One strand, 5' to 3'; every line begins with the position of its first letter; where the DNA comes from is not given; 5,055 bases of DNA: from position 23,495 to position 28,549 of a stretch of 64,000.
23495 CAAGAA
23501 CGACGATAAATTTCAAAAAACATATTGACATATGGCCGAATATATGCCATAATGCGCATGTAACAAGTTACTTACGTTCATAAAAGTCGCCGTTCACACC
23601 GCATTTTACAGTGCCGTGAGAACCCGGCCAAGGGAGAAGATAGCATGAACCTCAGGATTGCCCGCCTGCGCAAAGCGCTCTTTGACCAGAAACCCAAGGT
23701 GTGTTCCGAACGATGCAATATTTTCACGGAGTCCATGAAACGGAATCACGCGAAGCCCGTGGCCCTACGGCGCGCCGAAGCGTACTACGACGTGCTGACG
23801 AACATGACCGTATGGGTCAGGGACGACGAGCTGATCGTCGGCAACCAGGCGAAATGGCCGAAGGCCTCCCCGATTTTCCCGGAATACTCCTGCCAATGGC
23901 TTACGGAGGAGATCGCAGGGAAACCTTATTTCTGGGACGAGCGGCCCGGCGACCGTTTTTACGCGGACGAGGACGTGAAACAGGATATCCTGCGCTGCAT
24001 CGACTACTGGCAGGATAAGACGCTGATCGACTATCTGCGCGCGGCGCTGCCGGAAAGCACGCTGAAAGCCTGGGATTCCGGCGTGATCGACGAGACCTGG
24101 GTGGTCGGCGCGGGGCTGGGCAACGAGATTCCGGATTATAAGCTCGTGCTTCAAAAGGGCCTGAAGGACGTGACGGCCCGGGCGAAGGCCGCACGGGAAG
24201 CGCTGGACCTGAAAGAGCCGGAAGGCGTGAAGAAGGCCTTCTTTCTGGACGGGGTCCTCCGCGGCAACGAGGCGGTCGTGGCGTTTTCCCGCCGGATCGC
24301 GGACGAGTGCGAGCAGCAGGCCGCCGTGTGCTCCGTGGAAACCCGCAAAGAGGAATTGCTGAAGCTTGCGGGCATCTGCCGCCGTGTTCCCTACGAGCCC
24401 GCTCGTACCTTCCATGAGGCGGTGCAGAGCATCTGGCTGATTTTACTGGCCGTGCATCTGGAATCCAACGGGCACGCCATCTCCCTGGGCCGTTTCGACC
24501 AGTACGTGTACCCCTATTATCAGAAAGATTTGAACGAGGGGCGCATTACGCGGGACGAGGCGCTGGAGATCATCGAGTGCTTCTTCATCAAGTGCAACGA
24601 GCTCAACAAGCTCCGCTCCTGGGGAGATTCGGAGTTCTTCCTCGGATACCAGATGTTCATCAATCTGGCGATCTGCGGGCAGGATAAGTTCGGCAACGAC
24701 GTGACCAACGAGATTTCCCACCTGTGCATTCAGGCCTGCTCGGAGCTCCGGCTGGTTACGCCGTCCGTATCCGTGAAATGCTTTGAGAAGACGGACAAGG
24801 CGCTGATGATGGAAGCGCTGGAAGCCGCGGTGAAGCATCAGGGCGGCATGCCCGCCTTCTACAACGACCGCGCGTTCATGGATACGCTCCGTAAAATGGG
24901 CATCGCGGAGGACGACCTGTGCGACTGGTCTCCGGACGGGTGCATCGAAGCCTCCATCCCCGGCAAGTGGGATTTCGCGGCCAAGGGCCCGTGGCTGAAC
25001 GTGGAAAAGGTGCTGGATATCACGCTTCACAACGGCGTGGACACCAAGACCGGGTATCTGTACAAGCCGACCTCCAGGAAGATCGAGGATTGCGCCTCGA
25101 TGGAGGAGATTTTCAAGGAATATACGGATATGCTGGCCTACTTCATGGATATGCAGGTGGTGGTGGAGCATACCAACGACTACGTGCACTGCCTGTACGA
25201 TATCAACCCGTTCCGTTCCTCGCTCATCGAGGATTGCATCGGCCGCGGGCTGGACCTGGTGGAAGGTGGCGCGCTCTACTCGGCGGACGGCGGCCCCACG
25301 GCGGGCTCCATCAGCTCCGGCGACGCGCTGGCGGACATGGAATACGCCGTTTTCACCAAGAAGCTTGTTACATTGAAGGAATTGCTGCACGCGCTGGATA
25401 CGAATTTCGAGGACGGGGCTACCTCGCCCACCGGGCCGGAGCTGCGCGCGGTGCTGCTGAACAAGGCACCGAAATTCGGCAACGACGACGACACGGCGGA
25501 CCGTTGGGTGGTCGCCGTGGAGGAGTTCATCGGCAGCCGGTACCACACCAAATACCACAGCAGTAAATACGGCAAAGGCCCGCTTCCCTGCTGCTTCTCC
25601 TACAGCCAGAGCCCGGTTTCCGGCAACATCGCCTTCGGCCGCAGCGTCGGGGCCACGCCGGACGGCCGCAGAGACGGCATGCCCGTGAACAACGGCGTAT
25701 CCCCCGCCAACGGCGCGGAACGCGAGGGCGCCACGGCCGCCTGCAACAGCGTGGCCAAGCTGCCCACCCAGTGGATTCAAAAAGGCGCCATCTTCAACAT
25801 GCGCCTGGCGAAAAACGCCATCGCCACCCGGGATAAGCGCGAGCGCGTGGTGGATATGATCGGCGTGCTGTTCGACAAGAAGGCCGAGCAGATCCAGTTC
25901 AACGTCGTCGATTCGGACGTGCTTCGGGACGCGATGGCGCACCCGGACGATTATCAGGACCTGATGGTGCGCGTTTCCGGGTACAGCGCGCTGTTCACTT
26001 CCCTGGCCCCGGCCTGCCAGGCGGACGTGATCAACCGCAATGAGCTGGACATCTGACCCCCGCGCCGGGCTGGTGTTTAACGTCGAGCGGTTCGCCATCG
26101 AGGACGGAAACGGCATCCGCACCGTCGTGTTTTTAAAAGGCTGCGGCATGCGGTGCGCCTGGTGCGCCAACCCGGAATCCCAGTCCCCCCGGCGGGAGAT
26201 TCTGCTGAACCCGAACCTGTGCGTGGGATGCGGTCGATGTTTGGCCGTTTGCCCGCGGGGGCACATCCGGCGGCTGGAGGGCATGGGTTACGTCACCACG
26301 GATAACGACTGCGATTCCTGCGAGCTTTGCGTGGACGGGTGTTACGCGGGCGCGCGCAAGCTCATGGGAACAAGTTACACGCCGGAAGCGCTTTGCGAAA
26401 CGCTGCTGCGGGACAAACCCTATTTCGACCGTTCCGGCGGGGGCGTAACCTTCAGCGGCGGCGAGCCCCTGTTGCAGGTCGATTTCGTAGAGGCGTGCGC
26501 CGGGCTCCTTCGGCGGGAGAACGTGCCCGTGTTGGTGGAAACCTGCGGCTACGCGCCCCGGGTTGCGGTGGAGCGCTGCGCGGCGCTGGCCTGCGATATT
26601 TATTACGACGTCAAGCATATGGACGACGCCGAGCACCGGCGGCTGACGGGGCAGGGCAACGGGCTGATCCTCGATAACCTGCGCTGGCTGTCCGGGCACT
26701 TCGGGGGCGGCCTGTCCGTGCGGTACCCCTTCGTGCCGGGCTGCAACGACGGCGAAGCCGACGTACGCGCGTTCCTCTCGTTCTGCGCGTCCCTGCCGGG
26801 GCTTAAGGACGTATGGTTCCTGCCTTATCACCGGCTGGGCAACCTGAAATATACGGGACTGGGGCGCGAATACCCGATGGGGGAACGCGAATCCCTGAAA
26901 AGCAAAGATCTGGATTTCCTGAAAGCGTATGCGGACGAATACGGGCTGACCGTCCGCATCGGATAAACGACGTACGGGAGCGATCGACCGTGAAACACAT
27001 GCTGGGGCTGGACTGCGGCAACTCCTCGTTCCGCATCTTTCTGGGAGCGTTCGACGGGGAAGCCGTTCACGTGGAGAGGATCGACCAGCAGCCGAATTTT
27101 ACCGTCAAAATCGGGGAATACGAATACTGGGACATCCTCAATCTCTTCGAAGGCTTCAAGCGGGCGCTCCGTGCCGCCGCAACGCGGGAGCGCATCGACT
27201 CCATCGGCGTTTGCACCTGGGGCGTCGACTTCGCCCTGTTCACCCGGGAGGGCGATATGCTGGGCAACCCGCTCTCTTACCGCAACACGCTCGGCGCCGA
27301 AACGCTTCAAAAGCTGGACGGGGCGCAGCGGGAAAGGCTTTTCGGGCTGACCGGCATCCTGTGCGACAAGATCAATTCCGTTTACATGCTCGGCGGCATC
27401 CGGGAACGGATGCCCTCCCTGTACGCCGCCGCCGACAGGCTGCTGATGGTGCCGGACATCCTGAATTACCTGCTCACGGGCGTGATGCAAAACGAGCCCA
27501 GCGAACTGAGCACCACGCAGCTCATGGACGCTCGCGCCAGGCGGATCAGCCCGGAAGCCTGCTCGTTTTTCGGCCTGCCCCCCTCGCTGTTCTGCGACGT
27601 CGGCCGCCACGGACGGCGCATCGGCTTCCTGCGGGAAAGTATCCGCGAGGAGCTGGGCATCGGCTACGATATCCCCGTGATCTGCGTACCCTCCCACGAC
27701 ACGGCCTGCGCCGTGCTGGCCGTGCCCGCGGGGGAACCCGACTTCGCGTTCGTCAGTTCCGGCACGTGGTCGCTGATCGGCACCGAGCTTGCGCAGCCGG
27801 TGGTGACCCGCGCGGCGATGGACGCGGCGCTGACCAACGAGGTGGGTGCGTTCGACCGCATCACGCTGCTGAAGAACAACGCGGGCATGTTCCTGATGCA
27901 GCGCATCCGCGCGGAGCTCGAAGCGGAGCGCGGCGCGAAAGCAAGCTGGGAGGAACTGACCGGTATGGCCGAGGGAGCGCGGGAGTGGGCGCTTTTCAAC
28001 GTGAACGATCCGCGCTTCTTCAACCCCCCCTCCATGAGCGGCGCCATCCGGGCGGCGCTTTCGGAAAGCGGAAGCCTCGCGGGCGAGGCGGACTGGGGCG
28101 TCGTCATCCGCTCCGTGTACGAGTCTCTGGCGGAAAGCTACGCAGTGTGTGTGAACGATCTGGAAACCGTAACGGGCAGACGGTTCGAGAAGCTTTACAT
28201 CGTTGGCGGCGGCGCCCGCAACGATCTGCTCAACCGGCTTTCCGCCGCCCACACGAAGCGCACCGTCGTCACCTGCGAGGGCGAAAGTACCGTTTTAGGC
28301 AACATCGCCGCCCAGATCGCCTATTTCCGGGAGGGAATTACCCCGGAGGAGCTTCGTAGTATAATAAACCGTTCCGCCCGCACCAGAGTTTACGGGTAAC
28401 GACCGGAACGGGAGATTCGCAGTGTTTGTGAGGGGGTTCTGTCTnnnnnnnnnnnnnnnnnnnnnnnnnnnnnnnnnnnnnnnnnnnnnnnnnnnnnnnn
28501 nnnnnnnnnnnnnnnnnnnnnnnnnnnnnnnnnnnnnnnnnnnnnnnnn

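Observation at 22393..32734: Eliminase-type glycyl radical enzyme embedded in a sugar kinase / aldolase / monosaccharide-transporter operon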

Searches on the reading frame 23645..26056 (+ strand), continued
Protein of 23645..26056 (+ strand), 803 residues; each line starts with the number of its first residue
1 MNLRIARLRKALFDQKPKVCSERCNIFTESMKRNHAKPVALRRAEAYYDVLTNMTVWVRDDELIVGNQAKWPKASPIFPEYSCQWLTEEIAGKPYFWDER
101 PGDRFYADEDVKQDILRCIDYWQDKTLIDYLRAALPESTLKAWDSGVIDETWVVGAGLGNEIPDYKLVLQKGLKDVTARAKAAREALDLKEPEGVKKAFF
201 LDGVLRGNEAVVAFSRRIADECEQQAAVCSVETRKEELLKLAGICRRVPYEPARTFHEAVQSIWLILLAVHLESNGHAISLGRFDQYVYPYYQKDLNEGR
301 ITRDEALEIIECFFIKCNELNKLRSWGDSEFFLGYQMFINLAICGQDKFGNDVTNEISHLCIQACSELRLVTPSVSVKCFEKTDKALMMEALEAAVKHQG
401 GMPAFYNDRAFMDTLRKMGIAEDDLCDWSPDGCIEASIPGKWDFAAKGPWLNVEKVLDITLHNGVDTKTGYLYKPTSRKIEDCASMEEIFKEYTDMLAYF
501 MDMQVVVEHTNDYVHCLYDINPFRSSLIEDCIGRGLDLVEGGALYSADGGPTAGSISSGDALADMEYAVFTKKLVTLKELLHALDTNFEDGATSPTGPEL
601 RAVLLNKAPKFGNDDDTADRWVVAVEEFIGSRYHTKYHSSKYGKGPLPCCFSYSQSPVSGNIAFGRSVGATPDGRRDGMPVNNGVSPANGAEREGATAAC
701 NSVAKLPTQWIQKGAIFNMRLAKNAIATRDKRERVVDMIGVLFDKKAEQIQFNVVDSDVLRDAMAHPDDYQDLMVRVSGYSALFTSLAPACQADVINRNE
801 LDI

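Call 74: find_encoding_contigs(protein=P0398, flank=9000, max_places=1)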
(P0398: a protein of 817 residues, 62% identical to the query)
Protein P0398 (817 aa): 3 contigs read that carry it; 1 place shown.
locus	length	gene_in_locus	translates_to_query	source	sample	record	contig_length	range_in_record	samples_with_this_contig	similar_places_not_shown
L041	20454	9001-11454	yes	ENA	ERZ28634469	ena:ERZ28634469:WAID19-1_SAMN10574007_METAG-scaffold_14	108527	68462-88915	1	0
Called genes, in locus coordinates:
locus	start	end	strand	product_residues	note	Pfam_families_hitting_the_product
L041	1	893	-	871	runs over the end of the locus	PF12838:Fer4_7 (weak), PF14697:Fer4_21 (weak), PF01590:GAF (faint), PF00512:HisKA, PF02518:HATPase_c, PF00072:Response_reg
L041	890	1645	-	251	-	PF02557:VanY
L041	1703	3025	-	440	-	PF04389:Peptidase_M28 (weak), PF01546:Peptidase_M20, PF07687:M20_dimer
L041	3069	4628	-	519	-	PF00474:SSF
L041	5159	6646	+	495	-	PF00005:ABC_tran, PF13304:AAA_21 (faint), PF00005:ABC_tran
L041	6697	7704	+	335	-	PF02653:BPD_transp_2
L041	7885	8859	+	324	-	PF00532:Peripla_BP_1, PF13407:Peripla_BP_4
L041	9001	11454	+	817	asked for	PF02901:PFL-like, PF01228:Gly_radical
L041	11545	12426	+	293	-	PF13353:Fer4_12 (weak), PF04055:Radical_SAM, PF13187:Fer4_9 (faint), PF00037:Fer4 (faint), PF12800:Fer4_4 (faint), PF13484:Fer4_16 (faint)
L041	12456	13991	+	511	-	PF00370:FGGY_N, PF02782:FGGY_C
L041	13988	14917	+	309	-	-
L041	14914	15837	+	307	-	PF13228:DUF4037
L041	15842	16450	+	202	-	PF13526:DUF4125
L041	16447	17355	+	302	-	PF01370:Epimerase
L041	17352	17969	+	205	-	PF20362:DUF6657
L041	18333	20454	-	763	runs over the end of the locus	PF16314:DUF4954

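Call 75: find_encoding_contigs(protein=P0419, flank=9000, max_places=1)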
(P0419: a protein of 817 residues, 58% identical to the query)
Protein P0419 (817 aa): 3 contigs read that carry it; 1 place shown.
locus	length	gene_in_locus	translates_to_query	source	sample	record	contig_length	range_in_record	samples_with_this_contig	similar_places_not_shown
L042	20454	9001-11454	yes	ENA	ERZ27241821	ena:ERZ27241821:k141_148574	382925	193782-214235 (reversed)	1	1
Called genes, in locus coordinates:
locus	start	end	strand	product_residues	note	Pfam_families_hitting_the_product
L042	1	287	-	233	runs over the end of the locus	PF04542:Sigma70_r2 (weak)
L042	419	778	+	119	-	-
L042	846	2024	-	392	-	PF07690:MFS_1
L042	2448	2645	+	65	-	-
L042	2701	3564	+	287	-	PF20434:BD-FAE, PF07859:Abhydrolase_3, PF00326:Peptidase_S9 (weak)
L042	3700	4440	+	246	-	PF02616:SMC_ScpA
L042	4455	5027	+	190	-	PF04079:SMC_ScpB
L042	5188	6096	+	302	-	PF00768:Peptidase_S11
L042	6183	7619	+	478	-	PF00224:PK, PF03328:HpcH_HpaI (weak), PF02887:PK_C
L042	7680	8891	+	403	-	PF00768:Peptidase_S11, PF13354:Beta-lactamase2 (faint), PF07943:PBP5_C (weak)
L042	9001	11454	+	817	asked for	PF02901:PFL-like, PF01228:Gly_radical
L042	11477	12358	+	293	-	PF13353:Fer4_12, PF04055:Radical_SAM, PF00037:Fer4 (weak), PF12837:Fer4_6 (faint), PF13484:Fer4_16 (faint)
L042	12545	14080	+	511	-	PF00005:ABC_tran, PF13304:AAA_21 (faint), PF00005:ABC_tran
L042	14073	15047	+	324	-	PF02653:BPD_transp_2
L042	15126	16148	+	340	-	PF00532:Peripla_BP_1, PF13407:Peripla_BP_4, PF13377:Peripla_BP_3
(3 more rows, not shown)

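Call 76: find_encoding_contigs(protein=P0505, flank=9000, max_places=1)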
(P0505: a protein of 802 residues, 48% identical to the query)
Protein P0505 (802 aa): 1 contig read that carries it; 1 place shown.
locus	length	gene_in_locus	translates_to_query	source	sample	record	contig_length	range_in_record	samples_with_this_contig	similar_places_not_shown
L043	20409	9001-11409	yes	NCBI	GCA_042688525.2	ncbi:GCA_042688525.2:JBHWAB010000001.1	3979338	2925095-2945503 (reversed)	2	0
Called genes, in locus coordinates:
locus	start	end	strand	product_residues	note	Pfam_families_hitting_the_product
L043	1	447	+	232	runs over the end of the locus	PF06161:DUF975, PF06790:UPF0259 (weak), PF06161:DUF975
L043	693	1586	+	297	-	PF01820:Dala_Dala_lig_N, PF01071:GARS_A, PF02655:ATP-grasp_3, PF08443:RimK, PF02222:ATP-grasp, PF02786:CPSase_L_D2 (weak), PF07478:Dala_Dala_lig_C, PF13535:ATP-grasp_4 (weak), +1 more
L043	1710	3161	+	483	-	PF00392:GntR, PF00155:Aminotran_1_2, PF12897:Asp_aminotransf (weak)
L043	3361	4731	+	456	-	PF03023:MurJ, PF01554:MatE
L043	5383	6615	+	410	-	PF00579:tRNA-synt_1b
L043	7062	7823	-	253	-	PF08220:HTH_DeoR, PF08279:HTH_11, PF00455:DeoRC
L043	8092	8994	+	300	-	PF13353:Fer4_12, PF13237:Fer4_10, PF00037:Fer4 (weak), PF12838:Fer4_7, PF13187:Fer4_9 (weak), PF14697:Fer4_21, PF00037:Fer4 (weak), PF04055:Radical_SAM, +4 more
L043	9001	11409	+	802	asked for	PF02901:PFL-like, PF01228:Gly_radical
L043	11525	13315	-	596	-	PF02687:FtsX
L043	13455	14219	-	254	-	PF00005:ABC_tran, PF13304:AAA_21 (faint)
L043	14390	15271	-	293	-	PF12838:Fer4_7 (faint), PF13237:Fer4_10 (faint), PF12801:Fer4_5, PF00037:Fer4 (weak)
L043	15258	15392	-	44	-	-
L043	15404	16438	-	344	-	PF00512:HisKA (faint), PF02518:HATPase_c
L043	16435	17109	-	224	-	PF00072:Response_reg, PF00486:Trans_reg_C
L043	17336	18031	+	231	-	PF02308:MgtC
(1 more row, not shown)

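Call 77: find_encoding_contigs(protein=P0482, flank=9000, max_places=1)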
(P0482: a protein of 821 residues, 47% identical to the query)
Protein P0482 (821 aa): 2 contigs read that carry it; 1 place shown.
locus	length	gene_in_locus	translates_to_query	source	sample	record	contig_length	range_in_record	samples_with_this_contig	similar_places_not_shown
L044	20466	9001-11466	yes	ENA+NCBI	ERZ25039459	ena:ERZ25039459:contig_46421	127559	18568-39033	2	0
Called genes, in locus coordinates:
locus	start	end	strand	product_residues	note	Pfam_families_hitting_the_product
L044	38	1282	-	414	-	PF00155:Aminotran_1_2, PF01041:DegT_DnrJ_EryC1, PF00266:Aminotran_5 (weak), PF01053:Cys_Met_Meta_PP (faint)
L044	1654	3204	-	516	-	PF00370:FGGY_N, PF02782:FGGY_C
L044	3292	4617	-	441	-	PF00202:Aminotran_3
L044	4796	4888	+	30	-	-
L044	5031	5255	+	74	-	-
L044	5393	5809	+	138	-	PF00107:ADH_zinc_N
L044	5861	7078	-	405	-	-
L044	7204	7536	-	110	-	PF07883:Cupin_2, PF02311:AraC_binding (weak), PF00190:Cupin_1 (weak)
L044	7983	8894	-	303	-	PF13353:Fer4_12, PF12838:Fer4_7 (faint), PF13484:Fer4_16 (faint), PF00037:Fer4 (faint), PF13187:Fer4_9, PF13237:Fer4_10 (weak), PF14697:Fer4_21 (weak), PF04055:Radical_SAM, +2 more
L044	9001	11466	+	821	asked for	PF02901:PFL-like, PF01228:Gly_radical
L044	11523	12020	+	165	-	PF01894:YjbQ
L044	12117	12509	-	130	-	PF00106:adh_short, PF13561:adh_short_C2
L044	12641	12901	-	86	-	PF00106:adh_short, PF13561:adh_short_C2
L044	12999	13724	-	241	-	PF02607:B12-binding_2, PF02310:B12-binding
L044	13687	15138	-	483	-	PF06253:MTTB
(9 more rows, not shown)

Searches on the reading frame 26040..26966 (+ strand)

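Call 4: search_protein_families(library=ncbifam, proteins=[window:26040-26966:+])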
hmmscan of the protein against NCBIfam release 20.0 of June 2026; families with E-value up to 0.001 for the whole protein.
window:26040-26966:+ (308 aa): 28 families (the best 25 are shown)
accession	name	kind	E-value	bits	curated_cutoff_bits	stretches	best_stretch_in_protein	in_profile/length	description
TIGR02494.1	PFLE_PFLC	subfamily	2.9e-86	289.3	174.35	1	12-301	1-292/293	glycyl-radical enzyme activating protein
NF043069.1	T4HPD_activ_SAM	equivalog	3e-82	276.3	425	1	10-308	2-298/299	trans-4-hydroxy-L-proline dehydratase activase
NF048010.1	SfplDhtActHpsHDes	equivalog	1.4e-81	273.6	430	1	8-296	4-296/298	(2S)-3-sulfopropanediol dehydratase activating enzyme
TIGR04395.1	cutC_activ_rSAM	equivalog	5.9e-73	245.8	360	1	9-306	4-305/309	choline TMA-lyase-activating enzyme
NF033719.1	ind_deCO2_activ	equivalog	9.1e-64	215.6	425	1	10-304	1-299/302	indoleacetate decarboxylase activase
NF033717.2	HPDL_rSAM_activ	equivalog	3.2e-63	213.8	420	1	9-296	3-294/311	4-hydroxyphenylacetate decarboxylase activase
TIGR04003.1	rSAM_BssD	equivalog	2.1e-58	198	496.45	1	11-277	2-273/314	[benzylsuccinate synthase]-activating enzyme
NF048008.1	SfplDhtActHpfHKleb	equivalog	5.3e-58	196.7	500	1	12-282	2-277/308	(2S)-3-sulfopropanediol dehydratase activating enzyme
NF007483.0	PRK10076.1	equivalog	1.5e-55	188.5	326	2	90-308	75-291/292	[formate-C-acetyltransferase]-activating enzyme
TIGR02493.1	PFLA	equivalog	9.1e-48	162.7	231.75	2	109-295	42-229/235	pyruvate formate-lyase-activating protein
TIGR04041.1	activase_YjjW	hypoth_equivalog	4.3e-35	121.5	250.2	1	11-268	3-243/276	YjjW family glycine radical enzyme activase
NF008356.0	PRK11145.1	equivalog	4.2e-33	114.6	375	2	111-305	49-244/246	pyruvate formate lyase 1-activating protein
TIGR02495.1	NrdG2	equivalog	7.9e-10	38.4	131.15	1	112-198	46-128/193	anaerobic ribonucleoside-triphosphate reductase activating protein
TIGR02491.1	NrdG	equivalog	2.8e-09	37.1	126.1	1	14-51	4-41/154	anaerobic ribonucleoside-triphosphate reductase activating protein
NF040864.1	HgcB_ferredoxin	equivalog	7.9e-08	32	99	1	56-110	11-65/93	mercury methylation ferredoxin HgcB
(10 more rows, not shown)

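Call 5: search_protein_families(library=pfam, proteins=[window:26040-26966:+])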
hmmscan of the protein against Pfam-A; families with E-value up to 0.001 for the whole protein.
window:26040-26966:+ (308 aa): 11 families
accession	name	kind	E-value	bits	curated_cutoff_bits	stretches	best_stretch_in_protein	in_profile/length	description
PF04055.27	Radical_SAM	-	5.3e-14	53.2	29.5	1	101-241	14-161/166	Radical SAM superfamily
PF13353.11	Fer4_12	-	5.6e-11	43.3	22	2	22-55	2-35/137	4Fe-4S single cluster domain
PF13237.11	Fer4_10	-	5.9e-07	29.8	25.5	1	54-101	2-52/53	4Fe-4S dicluster domain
PF13187.11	Fer4_9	-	5.9e-07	29.8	27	1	61-104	2-50/52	4Fe-4S dicluster domain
PF12838.12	Fer4_7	-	4e-06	27.6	27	1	61-105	2-52/52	4Fe-4S dicluster domain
PF00037.32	Fer4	-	4.9e-06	26.6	21.1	1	56-74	3-21/24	4Fe-4S binding domain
PF12837.12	Fer4_6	-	1.2e-05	25.4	25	1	57-76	5-24/24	4Fe-4S binding domain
PF25160.1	LdpA_Fe-S-bd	-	7.8e-05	22.8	27.6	1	59-78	26-45/49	LdpA Fe-S cluster-binding domain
PF12797.12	Fer4_2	-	0.00015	22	24.5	1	54-72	3-21/22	4Fe-4S binding domain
PF14697.11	Fer4_21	-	0.00022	21.7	35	1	57-101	4-51/59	4Fe-4S dicluster domain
PF13484.11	Fer4_16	-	0.0009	20.4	30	0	61-78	2-19/66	4Fe-4S double cluster binding domain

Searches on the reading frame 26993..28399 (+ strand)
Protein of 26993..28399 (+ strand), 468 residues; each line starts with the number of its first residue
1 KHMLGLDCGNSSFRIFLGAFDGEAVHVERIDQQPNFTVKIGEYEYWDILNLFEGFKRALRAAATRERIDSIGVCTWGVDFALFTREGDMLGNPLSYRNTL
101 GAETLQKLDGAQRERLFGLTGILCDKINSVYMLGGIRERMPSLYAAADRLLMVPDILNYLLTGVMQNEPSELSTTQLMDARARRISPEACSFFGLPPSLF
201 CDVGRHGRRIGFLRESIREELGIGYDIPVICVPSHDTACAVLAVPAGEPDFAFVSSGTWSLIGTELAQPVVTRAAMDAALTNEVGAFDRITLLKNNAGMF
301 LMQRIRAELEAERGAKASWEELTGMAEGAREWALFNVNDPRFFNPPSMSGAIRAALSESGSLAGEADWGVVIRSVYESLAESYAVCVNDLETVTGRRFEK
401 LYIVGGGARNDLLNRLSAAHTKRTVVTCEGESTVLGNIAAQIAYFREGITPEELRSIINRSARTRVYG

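Call 4: search_protein_families(library=ncbifam, proteins=[window:26993-28399:+])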
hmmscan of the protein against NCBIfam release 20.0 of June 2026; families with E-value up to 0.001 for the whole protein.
window:26993-28399:+ (468 aa): 5 families
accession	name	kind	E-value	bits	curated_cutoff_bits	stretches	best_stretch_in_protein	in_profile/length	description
TIGR02627.1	rhamnulo_kin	equivalog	2.3e-93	313.3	527.95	1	6-461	3-451/454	rhamnulokinase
NF007925.0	PRK10640.1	equivalog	1.5e-81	274.2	639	1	1-462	4-458/489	rhamnulokinase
TIGR02628.1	fuculo_kin_coli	equivalog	7.5e-37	127.4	470.9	1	4-450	4-445/465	L-fuculokinase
TIGR01312.1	XylB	equivalog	1.6e-15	56.6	380.25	1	65-259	65-259/481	xylulokinase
NF008187.0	PRK10939.1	equivalog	2.9e-14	52.6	528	1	2-259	5-267/521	autoinducer-2 kinase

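Call 5: search_protein_families(library=pfam, proteins=[window:26993-28399:+])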
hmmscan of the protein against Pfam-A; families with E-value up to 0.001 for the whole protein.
window:26993-28399:+ (468 aa): 2 families
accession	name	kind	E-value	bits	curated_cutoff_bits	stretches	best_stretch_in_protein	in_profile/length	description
PF00370.27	FGGY_N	-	1.2e-25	91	28.8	1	3-242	2-244/245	FGGY family of carbohydrate kinases, N-terminal domain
PF02782.22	FGGY_C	-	2.2e-23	83.5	27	1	253-441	2-194/198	FGGY family of carbohydrate kinases, C-terminal domain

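Call 24: search_solved_structures(query=window:26993-28399:+, max_evalue=1e-10)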
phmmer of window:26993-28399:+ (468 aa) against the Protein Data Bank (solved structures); distinct sequences matched with E-value up to 1e-10: 2.
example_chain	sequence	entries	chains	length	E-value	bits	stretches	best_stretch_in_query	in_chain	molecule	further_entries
4c23_A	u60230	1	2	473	5.6e-74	252.8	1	3-457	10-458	L-FUCULOSE KINASE FUCK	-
2cgj_A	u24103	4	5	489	7.5e-60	206.2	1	4-463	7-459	L-RHAMNULOSE KINASE | RHAMNULOKINASE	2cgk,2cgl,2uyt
